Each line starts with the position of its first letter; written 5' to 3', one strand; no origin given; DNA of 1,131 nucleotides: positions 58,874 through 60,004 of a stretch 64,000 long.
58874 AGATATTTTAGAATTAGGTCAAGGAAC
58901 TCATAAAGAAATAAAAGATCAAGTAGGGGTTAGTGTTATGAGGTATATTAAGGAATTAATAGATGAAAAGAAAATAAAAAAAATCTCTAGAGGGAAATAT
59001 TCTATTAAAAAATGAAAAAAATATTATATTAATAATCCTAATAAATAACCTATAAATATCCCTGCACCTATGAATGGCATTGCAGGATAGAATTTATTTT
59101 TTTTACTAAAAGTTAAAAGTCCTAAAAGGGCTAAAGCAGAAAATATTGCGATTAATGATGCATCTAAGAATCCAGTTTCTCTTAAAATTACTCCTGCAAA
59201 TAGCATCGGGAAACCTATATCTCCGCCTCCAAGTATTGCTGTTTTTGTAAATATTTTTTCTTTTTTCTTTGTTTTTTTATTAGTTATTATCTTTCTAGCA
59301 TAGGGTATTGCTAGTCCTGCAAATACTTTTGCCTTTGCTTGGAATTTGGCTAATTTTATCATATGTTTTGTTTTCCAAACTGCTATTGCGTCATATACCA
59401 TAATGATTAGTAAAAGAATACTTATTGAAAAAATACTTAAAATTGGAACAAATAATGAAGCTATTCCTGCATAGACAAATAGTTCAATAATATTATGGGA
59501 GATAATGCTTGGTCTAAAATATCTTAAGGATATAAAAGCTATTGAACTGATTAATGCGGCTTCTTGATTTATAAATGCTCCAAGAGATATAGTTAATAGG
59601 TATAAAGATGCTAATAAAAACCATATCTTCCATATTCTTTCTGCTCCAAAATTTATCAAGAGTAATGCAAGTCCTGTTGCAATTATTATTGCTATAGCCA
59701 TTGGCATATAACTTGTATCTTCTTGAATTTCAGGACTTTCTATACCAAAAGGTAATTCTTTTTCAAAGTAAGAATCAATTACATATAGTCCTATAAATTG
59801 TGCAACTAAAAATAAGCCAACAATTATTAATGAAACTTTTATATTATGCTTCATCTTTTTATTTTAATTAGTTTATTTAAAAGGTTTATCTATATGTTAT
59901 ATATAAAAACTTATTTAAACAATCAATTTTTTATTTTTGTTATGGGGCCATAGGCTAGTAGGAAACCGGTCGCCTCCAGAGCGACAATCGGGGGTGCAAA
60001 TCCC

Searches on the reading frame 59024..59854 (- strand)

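Call 60: search_protein_families(library=ncbifam, proteins=[window:59024-59854:-], max_evalue=0.01)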
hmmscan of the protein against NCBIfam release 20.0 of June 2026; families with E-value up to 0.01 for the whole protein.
window:59024-59854:- (276 aa): 1 family
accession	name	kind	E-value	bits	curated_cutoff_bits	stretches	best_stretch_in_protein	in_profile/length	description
NF041679.1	IMP_arch_presen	equivalog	1.2e-22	80.8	125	1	11-275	2-281/281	presenilin family intramembrane aspartyl protease PSH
